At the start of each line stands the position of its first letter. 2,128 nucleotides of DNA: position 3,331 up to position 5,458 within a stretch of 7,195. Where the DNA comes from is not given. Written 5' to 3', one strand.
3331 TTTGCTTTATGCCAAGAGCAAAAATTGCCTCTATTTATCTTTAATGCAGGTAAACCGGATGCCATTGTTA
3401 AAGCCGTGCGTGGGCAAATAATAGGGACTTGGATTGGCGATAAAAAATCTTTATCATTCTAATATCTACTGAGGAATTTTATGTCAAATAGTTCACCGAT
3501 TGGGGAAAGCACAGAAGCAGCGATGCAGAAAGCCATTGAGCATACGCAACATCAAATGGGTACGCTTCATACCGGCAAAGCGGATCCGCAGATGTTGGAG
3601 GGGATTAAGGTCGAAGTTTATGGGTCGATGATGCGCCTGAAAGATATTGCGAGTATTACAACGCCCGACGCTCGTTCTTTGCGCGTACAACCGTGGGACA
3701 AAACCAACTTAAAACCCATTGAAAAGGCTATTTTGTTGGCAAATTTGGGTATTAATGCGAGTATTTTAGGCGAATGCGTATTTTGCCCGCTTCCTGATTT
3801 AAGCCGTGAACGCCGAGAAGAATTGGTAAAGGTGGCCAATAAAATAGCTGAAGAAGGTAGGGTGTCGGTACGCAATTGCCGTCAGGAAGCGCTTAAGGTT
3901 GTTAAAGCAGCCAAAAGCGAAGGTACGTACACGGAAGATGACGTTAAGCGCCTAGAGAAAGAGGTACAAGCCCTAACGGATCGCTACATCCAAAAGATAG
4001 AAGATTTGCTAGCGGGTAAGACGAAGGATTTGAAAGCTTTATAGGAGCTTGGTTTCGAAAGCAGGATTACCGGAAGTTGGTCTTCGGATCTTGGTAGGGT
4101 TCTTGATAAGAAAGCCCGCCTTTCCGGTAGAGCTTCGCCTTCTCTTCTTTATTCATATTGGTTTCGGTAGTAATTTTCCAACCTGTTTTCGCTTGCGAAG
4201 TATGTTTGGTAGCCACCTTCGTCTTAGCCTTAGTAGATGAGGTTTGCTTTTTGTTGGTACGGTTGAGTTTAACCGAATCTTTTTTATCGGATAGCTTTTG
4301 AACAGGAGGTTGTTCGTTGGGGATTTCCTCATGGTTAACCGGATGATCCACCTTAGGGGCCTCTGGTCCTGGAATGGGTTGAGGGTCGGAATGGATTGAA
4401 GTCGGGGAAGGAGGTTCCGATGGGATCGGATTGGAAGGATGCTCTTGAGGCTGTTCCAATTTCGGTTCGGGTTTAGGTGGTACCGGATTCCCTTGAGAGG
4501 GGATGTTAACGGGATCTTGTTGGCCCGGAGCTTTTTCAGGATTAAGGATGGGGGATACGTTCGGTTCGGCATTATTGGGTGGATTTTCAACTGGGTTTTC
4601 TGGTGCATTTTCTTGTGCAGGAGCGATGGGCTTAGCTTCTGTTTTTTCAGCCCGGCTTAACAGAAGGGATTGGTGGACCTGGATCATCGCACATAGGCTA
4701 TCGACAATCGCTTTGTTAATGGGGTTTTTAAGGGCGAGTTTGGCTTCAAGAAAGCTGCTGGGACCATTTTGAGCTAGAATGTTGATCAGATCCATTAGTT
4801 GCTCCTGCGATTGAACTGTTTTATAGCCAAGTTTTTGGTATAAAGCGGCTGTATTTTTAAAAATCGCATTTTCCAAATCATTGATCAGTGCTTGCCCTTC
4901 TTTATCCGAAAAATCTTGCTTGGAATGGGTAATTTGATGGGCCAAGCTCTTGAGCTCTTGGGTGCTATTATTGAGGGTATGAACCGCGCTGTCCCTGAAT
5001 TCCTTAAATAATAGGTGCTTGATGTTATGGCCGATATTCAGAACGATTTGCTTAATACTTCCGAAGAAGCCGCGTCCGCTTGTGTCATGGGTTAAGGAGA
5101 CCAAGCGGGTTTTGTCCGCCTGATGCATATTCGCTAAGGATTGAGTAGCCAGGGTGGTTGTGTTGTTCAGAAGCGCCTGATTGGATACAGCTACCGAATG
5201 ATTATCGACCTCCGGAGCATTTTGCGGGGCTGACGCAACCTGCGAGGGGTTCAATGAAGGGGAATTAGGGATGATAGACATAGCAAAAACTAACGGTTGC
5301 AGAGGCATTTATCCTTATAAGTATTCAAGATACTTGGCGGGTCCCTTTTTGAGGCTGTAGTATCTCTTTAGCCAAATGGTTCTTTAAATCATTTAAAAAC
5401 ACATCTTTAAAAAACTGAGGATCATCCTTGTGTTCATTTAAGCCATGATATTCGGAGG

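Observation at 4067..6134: Orphan two-gene operon of divergent paralogs on the opposite strand between frr and gyrB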

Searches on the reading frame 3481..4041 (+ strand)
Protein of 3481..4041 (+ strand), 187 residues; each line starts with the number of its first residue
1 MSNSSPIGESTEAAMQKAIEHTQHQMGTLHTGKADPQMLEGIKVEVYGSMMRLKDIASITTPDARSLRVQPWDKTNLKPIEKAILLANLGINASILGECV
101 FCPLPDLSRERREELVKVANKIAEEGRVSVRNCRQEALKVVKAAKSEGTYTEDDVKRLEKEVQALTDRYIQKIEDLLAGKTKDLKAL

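Call 21: find_related_loci(query=window:3481-4041:+, collection=genome_contigs, flank=10000)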
Query window:3481-4041:+ (187 aa) in genome_contigs; peptide patterns used: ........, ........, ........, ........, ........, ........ (x = any residue, [..] = any of these).
120 stretches matched a pattern; 11 encode a relative of the query (tblastn E <= 1e-3); 11 distinct loci.
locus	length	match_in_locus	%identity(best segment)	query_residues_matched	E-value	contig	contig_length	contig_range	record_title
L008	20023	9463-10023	91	1-187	4e-114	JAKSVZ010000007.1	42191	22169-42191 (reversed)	MAG: Opitutales bacterium isolate Horse_feces372 MAG372_7, whole genome shotgun sequence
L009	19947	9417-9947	72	11-187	2e-85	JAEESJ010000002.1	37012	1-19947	MAG: Opitutales bacterium isolate Tb.RUG.38 k141_151252_flag=0_multi=11.0100_len=37012, whole genome shotgun sequence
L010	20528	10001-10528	71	12-187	1e-84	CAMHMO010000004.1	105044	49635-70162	MAG: uncultured Verrucomicrobia bacterium isolate SRR11784281_bin.6_metaWRAP_v1.3_MAG genome assembly, contig: ERZ122033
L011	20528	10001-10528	72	12-187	1e-84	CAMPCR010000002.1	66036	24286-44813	MAG: uncultured Verrucomicrobia bacterium isolate SRR873610_bin.125_metaWRAP_v1.3_MAG genome assembly, contig: NODE_421_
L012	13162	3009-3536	66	12-187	2e-80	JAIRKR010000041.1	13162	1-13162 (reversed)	MAG: Puniceicoccales bacterium isolate Cc175_bin121 k119_533118, whole genome shotgun sequence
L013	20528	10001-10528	66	12-187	4e-80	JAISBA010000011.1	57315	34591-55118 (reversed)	MAG: Puniceicoccales bacterium isolate Gx481_bin184 k119_5149209, whole genome shotgun sequence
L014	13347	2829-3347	66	15-187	1e-78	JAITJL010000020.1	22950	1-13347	MAG: Puniceicoccales bacterium isolate Pcl387_bin165 k119_1965832, whole genome shotgun sequence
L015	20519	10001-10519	66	15-187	4e-78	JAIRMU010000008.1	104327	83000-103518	MAG: Puniceicoccales bacterium isolate Cd354_bin116 k119_912527, whole genome shotgun sequence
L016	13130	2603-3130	63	12-187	1e-77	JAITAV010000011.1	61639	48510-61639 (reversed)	MAG: Puniceicoccales bacterium isolate Ncb351_bin56 k119_4347876, whole genome shotgun sequence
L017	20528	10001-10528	65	12-187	1e-76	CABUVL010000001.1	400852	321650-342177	MAG TPA_asm: uncultured Verrucomicrobia bacterium isolate MGYG-HGUT-04418 genome assembly, contig: GUT_GENOME273599_1, w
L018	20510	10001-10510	35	15-184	3e-30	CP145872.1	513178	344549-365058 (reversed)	MAG: Candidatus Dasytiphilus stammeri isolate Lsp02 chromosome, complete genome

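Call 44: search_protein_families(library=padloc, proteins=[L010:10867-11919:-], max_evalue=0.1)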
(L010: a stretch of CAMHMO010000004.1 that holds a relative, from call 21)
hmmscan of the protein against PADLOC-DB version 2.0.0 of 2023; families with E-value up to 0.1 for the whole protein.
L010:10867-11919:- (351 aa): 0 families

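Call 45: search_protein_families(library=phrogs, proteins=[L010:10867-11919:-], max_evalue=0.1)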
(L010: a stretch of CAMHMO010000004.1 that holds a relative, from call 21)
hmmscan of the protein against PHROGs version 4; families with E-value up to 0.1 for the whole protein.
L010:10867-11919:- (351 aa): 0 families
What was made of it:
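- There is no PADLOC or PHROG match (calls 44, 45).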

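Call 46: search_protein_families(library=pfam, proteins=[L010:10867-11919:-, L011:10641-12530:-], max_evalue=0.01)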
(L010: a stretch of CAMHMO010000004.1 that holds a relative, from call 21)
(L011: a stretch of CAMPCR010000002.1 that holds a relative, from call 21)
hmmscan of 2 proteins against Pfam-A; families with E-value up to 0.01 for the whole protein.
L010:10867-11919:- (351 aa): 1 family
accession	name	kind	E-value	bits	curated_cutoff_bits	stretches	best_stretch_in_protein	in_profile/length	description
PF02024.20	Leptin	-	0.0043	17.3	25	0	134-173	103-142/145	Leptin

L011:10641-12530:- (630 aa): 1 family
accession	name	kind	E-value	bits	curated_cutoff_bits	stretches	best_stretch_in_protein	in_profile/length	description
PF00782.25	DSPc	-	0.001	19.3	33.5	1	121-203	15-94/133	Dual specificity phosphatase, catalytic domain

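Call 100: search_protein_families(library=pfam, proteins=[L011:15268-17253:-], max_evalue=0.01)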
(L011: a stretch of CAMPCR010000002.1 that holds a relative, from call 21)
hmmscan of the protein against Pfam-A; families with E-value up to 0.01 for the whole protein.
L011:15268-17253:- (662 aa): 2 families
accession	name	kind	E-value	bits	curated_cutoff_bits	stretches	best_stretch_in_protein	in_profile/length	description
PF07361.16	Cytochrom_B562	-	0.0031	18.5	30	1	354-430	22-100/102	Cytochrome b562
PF06825.17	HSBP1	-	0.0045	17.2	28.6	0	614-634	5-25/51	Heat shock factor binding protein 1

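Call 101: search_protein_families(library=ncbifam, proteins=[L011:15268-17253:-, L011:10641-12530:-], max_evalue=0.01)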
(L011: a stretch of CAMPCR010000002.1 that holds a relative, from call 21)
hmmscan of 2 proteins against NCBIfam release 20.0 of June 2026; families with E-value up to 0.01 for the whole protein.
L011:15268-17253:- (662 aa): 2 families
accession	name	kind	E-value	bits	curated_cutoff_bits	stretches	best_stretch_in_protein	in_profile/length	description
NF009299.0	PRK12656.1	equivalog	0.0028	17.2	214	0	527-588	112-173/222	fructose-6-phosphate aldolase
TIGR04527.1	mycoplas_twoTM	subfamily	0.0032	17.2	125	0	102-190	51-125/248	MG_279/MG_280 family protein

L011:10641-12530:- (630 aa): 0 families

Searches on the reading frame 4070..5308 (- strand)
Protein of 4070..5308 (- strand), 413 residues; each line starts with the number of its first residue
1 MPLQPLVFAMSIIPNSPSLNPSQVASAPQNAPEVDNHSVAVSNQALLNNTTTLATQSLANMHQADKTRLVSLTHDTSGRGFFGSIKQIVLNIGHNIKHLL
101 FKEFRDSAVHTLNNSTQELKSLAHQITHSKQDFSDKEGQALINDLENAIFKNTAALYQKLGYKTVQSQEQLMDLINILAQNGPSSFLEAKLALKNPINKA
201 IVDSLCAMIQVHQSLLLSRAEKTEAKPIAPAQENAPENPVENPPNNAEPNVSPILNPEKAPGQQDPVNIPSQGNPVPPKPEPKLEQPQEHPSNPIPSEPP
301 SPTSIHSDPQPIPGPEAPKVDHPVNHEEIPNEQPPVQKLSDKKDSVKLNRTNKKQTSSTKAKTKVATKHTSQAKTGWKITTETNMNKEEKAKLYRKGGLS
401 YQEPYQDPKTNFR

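Call 5: search_protein_families(library=pfam, proteins=[window:4070-5308:-], max_evalue=1)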
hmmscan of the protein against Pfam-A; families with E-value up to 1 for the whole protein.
window:4070-5308:- (413 aa): 0 families

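Call 6: search_protein_families(library=ncbifam, proteins=[window:4070-5308:-], max_evalue=1)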
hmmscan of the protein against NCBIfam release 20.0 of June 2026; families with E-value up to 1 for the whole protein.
window:4070-5308:- (413 aa): 1 family
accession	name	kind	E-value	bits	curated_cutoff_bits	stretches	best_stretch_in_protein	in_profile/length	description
NF011988.0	PRK15446.2-4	equivalog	0.087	11.9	369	1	47-94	137-184/389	alpha-D-ribose 1-methylphosphonate 5-triphosphate diphosphatase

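Call 9: find_homologous_proteins(query=window:4070-5308:-, max_evalue=0.01)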
Query window:4070-5308:- (413 aa): 3 proteins with E <= 0.01 among 2306 candidates.
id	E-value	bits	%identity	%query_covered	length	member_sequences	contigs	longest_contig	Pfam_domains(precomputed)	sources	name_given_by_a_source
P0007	4.9e-245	831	95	100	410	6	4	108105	-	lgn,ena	-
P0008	6.5e-243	824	94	100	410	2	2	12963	-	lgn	-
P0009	3.0e-217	739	87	100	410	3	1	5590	-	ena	-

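Call 41: find_encoding_contigs(protein=P0009, flank=10000, max_places=2)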
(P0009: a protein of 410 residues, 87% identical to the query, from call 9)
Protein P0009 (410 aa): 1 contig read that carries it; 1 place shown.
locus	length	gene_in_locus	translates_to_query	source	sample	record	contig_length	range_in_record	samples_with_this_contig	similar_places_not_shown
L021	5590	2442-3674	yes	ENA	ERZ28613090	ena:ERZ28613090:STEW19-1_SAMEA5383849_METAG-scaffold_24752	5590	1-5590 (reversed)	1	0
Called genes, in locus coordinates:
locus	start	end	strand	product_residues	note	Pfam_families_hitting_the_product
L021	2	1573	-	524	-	?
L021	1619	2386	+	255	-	-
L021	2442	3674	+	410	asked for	-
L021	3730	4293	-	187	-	PF01765:RRF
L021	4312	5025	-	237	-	PF00696:AA_kinase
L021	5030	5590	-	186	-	?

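Call 44: search_protein_families(library=padloc, proteins=[window:4070-5308:-], max_evalue=0.1)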
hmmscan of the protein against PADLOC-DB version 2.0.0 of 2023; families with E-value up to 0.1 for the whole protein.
window:4070-5308:- (413 aa): 0 families

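Call 45: search_protein_families(library=phrogs, proteins=[window:4070-5308:-], max_evalue=0.1)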
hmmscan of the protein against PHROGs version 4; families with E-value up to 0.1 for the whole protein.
window:4070-5308:- (413 aa): 0 families

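Call 64: find_related_loci(query=window:4070-5308:-, collection=metagenome_contigs, flank=6000)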
Query window:4070-5308:- (413 aa) in metagenome_contigs; peptide patterns used: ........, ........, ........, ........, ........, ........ (x = any residue, [..] = any of these).
67 stretches matched a pattern, but none encodes a relative of the query by tblastn (E <= 1e-3).

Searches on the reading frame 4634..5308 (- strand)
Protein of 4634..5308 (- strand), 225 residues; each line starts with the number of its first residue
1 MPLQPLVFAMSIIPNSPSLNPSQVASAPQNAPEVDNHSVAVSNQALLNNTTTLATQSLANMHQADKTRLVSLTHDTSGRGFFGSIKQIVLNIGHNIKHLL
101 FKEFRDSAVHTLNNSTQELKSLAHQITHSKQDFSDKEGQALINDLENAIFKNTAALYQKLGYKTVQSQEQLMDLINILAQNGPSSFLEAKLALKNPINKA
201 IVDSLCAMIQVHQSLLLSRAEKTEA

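Call 57: predict_structure(alignment_id=A4)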
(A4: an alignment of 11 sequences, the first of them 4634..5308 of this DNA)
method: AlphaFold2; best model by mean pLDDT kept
length: 225 residues; sequences in the alignment: 11
mean_pLDDT: 65.5   pTM: 0.62
mean pLDDT of the five models: 65.5, 65.2, 61.9, 61.3, 56.8
residues with pLDDT >= 90: 11; 70-90: 112; 50-70: 29; < 50: 73
segments of 3 or more residues with pLDDT < 50: 1-31, 33-66
pLDDT, mean of each block of 10 residues (from residue 1): 35 33 35 39 37 41 45 54 81 78 74 87 78 73 87 80 64 85 79 85 91 85 55
secondary structure, 60 per line:
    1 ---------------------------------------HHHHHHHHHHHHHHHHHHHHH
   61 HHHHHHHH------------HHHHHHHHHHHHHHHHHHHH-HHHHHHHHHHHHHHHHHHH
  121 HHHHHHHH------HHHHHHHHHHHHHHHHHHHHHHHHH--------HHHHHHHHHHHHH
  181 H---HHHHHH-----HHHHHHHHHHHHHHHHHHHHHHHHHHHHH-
elements in order: H40-68 H81-100 H102-128 H135-159 H168-181 H185-190 H196-224
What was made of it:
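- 4643..5308 (-): ORF-A N-terminal helical domain (residues 1-222), including the motif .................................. (5012-5113). AF2 model with 6-7 helices and pLDDT 65 (call 57).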

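Call 59: search_solved_structures(query=A4, max_evalue=1)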
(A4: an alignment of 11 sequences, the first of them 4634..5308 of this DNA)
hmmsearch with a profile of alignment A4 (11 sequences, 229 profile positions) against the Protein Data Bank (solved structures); distinct sequences matched with E-value up to 1: 10.
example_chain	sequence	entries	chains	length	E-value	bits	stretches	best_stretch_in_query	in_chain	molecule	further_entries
4bg0_A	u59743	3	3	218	0.054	16.2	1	109-192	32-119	COMPLEMENT REGULATOR-ACQUIRING SURFACE PROTEIN 2 (CRASP-2 (CRASP-2) | COMPLEMENT REGULATOR-ACQUIRING SURFACE PROTEIN 2 (CRASP-2)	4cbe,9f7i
9f21_A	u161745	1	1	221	0.058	16.1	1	108-192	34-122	Complement regulator-acquiring surface protein 2 (CRASP-2)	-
6atg_B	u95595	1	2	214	0.058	16.1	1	108-192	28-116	Complement regulator-acquiring surface protein 2 (CRASP-2)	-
9f1v_A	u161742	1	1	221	0.06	16.1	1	109-192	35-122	Complement regulator-acquiring surface protein 2 (CRASP-2)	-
1orj_A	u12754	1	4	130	0.26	14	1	107-185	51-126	flagellar protein FliS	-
1ory_A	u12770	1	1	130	0.28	13.9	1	107-185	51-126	flagellar protein FliS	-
1yd8_G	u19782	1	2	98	0.41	13.3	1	101-171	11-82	ADP-RIBOSYLATION FACTOR BINDING PROTEIN GGA3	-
1wr6_A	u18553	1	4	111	0.44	13.3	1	101-172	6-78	ADP-ribosylation factor binding protein GGA3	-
4iwb_A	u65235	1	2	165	0.66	12.7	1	107-184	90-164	FliC, FliS chimera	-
1o5h_A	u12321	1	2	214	0.9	12.2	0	83-120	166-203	Formiminotetrahydrofolate cyclodeaminase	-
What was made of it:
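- Closest known: Borrelia PFam54 / CRASP helical surface proteins. Same: This is the best PDB sequence hit, though not significant: 4bg0 at E=0.054 (call 59).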

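Call 62: fold_search(model_id=the predicted structure, library=pdb)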
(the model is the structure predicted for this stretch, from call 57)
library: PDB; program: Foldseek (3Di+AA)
matches with E <= 10: 391; with E <= 0.001: 0
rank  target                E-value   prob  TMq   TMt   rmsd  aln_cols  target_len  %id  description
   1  5fc2_B                2.3e-01  0.38  0.19  0.10  21.7       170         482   17  Structure of a separase in complex with a pAMK peptide containing a phospho-serine (released 2016-03-30)
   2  5j5l                  2.8e-01  0.69  0.28  0.39  11.5       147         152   10  CRYSTAL STRUCTURE OF AFMP4P IN COMPLEX WITH ARACHIDONIC ACID (released 2017-04-05)
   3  6zpp                  6.4e-01  0.54  0.30  0.39  13.0       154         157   12  g7941: a virulence factor from Drechmaria coniospora (released 2022-01-19)
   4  1huw                  7.0e-01  0.15  0.18  0.22  14.2       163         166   17  THE CRYSTAL STRUCTURE OF AFFINITY-MATURED HUMAN GROWTH HORMONE AT 2 ANGSTROMS RESOLUTION (released 1994-01-31)
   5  5krw_MODEL_1_A        7.3e-01  0.47  0.28  0.39  11.1       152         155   11  Recognition and targeting mechanisms by chaperones in flagella assembly and operation (released 2016-08-17)
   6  8yuf_A                7.3e-01  0.28  0.22  0.33  16.1       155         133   14  Crystal structure of HEPN (Q64A) toxin (released 2025-04-02)
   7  6yo8_C                8.9e-01  0.44  0.27  0.27  13.2       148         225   13  Binary complex of 14-3-3 zeta with Glucocorticoid Receptor (GR) pT524 peptide (released 2021-03-24)
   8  8e0o_B                9.8e-01  0.25  0.26  0.28  14.1       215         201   11  Heterotrimeric variant of tcTRP9, hetBGL03-15-18 (released 2023-04-12)
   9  8ubg_A                9.8e-01  0.18  0.21  0.21  20.6       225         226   16  DpHF19 filament (released 2024-04-10)
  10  7o4l_1                1.0e+00  0.12  0.17  0.09  24.1       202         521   18  Yeast TFIIH in the expanded state within the pre-initiation complex (released 2021-06-16)
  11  8yuf_B                1.1e+00  0.16  0.21  0.30  16.9       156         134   13  Crystal structure of HEPN (Q64A) toxin (released 2025-04-02)
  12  8e0m_B                1.1e+00  0.23  0.25  0.31  14.3       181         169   10  Homotrimeric variant of tcTRP9, BGL15 (released 2023-04-12)
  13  8e12_A                1.2e+00  0.16  0.23  0.29  16.0       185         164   11  Homotrimeric variant of tcTRP9, BGL14 (released 2023-04-12)
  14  1wty_A                1.3e+00  0.18  0.20  0.32  13.0       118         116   15  Crystal structure of a probable nucleotidyl transferase protein from thermus thermophilus HB8 (released 2004-12-07)
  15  8e12_C                1.4e+00  0.20  0.25  0.32  14.3       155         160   11  Homotrimeric variant of tcTRP9, BGL14 (released 2023-04-12)
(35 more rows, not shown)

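Call 63: find_related_loci(query=A4, collection=metagenome_contigs, flank=6000)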
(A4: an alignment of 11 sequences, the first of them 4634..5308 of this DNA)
Query A4 (225 aa) in metagenome_contigs; peptide patterns used: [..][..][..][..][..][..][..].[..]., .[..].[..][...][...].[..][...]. (x = any residue, [..] = any of these).
45 stretches matched a pattern, but none encodes a relative of the query by tblastn (E <= 1e-3).

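Call 70: find_homologous_proteins(query=A6, max_evalue=1)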
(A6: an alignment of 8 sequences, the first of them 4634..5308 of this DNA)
Query A6 (8 sequences) (225 aa, profile of the alignment): 7 proteins with E <= 1 among 7824 candidates.
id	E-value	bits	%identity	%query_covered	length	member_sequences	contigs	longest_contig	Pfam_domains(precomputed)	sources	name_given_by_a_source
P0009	9.8e-125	435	89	100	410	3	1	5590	-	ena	-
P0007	5.7e-120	419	97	100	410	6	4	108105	-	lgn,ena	-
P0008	1.3e-108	382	96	100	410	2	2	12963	-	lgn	-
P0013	3.0e-103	364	28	48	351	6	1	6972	-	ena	-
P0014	6.7e-87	310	22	60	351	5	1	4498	-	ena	-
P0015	5.1e-74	268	93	87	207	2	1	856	-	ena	-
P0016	1.7e-58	217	30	25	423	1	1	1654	-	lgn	-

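Call 79: search_dna_similar(query=window:4634-5308:-, collection=plasmids, mode=protein, max_evalue=0.01)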
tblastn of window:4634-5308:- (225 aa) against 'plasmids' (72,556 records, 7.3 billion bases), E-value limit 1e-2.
No match.

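Call 80: find_related_loci(query=A4, collection=viral_contigs, flank=5000)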
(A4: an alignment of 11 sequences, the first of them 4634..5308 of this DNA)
Query A4 (225 aa) in viral_contigs; peptide patterns used: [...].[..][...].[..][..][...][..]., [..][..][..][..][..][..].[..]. (x = any residue, [..] = any of these).
38 stretches matched a pattern, but none encodes a relative of the query by tblastn (E <= 1e-3).
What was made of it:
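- Tried and rejected: Two JGI metagenome scans and one IMG/VR scan found no relatives (calls 63, 64, 80).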

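Call 100: search_protein_families(library=pfam, proteins=[P0016, P0013], max_evalue=0.01)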
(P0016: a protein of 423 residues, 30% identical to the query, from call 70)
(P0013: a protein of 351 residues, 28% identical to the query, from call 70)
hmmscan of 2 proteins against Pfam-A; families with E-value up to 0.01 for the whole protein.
P0016 (423 aa): 1 family
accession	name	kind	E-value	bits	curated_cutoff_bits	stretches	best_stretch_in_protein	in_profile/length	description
PF21894.1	N4_RNAP_helical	-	0.0044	17.4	27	1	316-418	96-199/216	Bacteriophage N4 RNA polymerase, helical domain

P0013 (351 aa): 1 family
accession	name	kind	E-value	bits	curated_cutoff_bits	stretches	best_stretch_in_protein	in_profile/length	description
PF02024.20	Leptin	-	0.005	17.1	25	0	134-173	103-142/145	Leptin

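Call 101: search_protein_families(library=ncbifam, proteins=[P0016], max_evalue=0.01)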
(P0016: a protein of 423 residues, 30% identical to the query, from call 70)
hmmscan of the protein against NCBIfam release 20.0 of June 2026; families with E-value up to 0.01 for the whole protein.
P0016 (423 aa): 0 families
